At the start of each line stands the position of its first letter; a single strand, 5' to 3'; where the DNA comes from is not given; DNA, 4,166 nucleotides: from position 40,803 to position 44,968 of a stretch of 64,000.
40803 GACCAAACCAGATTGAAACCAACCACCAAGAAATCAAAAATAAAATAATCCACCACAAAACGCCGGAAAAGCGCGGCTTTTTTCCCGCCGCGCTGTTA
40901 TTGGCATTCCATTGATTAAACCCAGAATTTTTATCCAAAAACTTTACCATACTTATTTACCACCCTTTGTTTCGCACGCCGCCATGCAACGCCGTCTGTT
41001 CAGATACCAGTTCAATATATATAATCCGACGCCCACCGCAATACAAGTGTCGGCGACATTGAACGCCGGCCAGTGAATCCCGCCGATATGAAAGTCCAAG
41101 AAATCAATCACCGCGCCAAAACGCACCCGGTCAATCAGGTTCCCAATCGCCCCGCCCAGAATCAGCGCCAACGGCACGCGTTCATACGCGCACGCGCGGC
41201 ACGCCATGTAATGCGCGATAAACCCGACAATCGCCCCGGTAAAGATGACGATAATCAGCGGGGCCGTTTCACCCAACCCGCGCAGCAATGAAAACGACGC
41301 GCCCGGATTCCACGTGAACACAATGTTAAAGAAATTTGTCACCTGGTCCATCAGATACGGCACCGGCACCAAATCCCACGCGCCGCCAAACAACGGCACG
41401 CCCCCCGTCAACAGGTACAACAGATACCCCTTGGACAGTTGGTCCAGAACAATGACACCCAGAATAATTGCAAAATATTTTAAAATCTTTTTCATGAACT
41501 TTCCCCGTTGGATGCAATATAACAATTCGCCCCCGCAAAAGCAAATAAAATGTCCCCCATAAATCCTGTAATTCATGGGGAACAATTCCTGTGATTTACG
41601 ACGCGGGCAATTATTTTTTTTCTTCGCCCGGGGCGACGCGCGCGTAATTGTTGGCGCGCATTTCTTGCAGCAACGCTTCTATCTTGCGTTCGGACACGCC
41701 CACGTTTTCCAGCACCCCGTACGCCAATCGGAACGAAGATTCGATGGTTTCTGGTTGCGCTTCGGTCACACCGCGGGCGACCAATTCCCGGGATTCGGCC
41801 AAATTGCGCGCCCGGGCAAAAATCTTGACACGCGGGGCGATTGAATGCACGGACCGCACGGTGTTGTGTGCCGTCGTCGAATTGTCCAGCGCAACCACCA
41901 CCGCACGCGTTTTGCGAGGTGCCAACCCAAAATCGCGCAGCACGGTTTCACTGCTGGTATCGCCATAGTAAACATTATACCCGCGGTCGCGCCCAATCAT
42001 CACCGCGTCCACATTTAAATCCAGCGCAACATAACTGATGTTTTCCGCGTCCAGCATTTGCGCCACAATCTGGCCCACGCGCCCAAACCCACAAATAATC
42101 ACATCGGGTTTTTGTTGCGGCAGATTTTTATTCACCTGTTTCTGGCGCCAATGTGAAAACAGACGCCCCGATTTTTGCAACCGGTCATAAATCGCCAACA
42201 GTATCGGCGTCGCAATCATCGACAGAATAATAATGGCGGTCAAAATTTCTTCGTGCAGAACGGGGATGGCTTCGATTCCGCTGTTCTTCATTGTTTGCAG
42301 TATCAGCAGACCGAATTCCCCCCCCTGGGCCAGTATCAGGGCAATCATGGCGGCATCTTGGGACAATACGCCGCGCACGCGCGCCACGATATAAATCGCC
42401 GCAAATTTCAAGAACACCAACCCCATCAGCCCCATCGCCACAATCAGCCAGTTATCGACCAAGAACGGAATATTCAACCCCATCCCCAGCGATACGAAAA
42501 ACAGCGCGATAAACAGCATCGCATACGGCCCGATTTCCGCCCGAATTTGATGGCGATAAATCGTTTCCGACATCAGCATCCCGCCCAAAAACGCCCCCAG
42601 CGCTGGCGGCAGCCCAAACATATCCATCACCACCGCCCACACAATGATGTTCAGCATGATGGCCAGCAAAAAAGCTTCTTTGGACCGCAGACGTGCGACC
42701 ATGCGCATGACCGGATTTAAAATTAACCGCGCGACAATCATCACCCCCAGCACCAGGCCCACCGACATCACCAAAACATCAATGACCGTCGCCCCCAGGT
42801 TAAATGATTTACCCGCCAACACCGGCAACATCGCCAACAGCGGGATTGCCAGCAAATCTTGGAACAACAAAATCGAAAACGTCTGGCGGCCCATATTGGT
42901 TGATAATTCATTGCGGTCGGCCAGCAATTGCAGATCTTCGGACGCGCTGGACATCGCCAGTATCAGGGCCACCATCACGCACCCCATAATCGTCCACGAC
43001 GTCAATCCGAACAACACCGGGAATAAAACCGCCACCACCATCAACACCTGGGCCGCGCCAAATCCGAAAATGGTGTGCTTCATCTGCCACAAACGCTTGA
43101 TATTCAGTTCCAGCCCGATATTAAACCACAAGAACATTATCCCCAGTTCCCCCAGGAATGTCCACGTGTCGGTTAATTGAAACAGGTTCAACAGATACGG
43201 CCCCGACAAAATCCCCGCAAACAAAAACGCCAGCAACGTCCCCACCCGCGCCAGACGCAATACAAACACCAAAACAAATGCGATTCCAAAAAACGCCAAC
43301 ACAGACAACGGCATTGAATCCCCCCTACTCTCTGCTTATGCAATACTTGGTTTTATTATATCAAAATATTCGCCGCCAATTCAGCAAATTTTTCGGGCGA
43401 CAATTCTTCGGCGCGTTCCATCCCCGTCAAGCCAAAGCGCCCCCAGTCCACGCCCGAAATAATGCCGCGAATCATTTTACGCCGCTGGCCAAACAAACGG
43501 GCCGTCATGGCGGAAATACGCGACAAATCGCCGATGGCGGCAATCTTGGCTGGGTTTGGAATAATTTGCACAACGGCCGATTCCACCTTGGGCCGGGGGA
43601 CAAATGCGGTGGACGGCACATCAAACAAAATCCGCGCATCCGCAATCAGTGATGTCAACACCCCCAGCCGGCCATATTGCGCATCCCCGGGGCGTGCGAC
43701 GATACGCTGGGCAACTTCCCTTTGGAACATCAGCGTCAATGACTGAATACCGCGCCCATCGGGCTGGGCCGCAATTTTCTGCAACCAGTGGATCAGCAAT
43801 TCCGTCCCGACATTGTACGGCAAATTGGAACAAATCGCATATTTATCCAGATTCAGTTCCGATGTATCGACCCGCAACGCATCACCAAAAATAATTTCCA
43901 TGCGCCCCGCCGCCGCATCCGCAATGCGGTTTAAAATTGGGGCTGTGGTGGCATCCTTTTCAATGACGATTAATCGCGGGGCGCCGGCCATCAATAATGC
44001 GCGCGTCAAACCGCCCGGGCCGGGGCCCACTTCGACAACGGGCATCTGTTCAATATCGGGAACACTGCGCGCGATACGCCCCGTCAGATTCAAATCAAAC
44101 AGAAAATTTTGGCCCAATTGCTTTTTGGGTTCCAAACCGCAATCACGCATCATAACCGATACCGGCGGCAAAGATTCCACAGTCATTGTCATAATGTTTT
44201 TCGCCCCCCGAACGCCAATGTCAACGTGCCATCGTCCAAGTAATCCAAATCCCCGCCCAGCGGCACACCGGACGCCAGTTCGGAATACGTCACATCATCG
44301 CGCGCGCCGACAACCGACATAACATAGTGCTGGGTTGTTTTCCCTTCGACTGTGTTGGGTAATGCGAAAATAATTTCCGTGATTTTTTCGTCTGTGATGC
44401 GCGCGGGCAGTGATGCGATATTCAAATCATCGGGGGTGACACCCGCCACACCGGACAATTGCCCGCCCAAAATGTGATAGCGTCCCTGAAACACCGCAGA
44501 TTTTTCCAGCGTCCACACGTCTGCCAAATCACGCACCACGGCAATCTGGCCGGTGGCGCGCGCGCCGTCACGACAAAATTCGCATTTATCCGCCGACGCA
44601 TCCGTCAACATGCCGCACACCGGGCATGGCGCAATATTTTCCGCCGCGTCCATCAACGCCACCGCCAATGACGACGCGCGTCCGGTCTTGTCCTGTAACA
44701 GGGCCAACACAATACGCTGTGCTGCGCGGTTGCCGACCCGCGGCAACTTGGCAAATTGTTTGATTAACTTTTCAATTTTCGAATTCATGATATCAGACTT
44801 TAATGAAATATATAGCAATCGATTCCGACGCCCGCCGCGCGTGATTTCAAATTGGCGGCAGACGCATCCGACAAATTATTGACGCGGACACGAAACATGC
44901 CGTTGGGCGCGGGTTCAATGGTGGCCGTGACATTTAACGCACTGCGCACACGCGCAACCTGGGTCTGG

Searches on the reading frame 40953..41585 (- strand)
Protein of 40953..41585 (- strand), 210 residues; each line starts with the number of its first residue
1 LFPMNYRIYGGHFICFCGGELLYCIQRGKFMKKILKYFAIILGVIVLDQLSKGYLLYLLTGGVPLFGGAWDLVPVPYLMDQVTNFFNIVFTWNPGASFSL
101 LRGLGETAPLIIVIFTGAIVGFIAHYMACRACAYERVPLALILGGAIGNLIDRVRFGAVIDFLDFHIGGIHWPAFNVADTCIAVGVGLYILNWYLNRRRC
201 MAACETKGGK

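Call 76: search_protein_families(library=pfam, proteins=[window:40953-41585:-], max_evalue=0.01)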
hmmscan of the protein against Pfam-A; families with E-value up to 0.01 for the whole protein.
window:40953-41585:- (210 aa): 1 family
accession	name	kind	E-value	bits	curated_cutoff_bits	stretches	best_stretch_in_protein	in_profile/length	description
PF01252.23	Peptidase_A8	-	9.5e-35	120.3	25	1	40-192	1-139/142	Signal peptidase (SPase) II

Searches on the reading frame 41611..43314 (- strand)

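Call 18: search_protein_families(library=pfam, proteins=[window:41611-43314:-], max_evalue=0.001)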
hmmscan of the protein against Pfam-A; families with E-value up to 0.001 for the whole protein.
window:41611-43314:- (567 aa): 2 families
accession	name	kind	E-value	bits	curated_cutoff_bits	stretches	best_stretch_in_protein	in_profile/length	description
PF00999.27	Na_H_Exchanger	-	2.3e-43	148.9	26.2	1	12-370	4-371/375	Sodium/hydrogen exchanger, transmembrane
PF02254.24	TrkA_N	-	3.3e-18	66.5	23.8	1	405-517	1-111/116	TrkA-N domain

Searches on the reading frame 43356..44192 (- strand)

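Call 18: search_protein_families(library=pfam, proteins=[window:43356-44192:-], max_evalue=0.001)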
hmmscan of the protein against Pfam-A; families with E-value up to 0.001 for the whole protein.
window:43356-44192:- (278 aa): 1 family
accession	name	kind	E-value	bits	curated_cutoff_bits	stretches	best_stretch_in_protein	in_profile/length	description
PF00398.26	RrnaAD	-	1.5e-43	149.2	24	1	23-246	5-224/263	Ribosomal RNA adenine dimethylase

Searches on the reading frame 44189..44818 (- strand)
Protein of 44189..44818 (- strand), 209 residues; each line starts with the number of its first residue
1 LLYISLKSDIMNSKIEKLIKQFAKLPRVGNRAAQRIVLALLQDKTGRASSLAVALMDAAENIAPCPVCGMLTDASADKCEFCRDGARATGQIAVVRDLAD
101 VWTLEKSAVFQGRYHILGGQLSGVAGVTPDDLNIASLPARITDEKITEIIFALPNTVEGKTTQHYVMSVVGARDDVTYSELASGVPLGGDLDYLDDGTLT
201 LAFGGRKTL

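Call 76: search_protein_families(library=pfam, proteins=[window:44189-44818:-], max_evalue=0.01)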
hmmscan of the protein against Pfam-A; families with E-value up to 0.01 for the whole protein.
window:44189-44818:- (209 aa): 4 families
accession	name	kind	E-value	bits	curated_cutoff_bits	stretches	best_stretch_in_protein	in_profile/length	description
PF13662.12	Toprim_4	-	3.1e-20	72.6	25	1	91-176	2-79/85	Toprim domain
PF21176.3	RecR_HhH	-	2.2e-10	40.6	27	1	15-58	1-44/45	RecR, helix-hairpin-helix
PF21175.2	RecR_C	-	9.8e-09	34.9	22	1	184-207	1-24/24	RecR, C-terminal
PF02132.21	RecR_ZnF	-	0.0018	18.4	22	1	63-84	2-21/21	RecR, Cys4-zinc finger domain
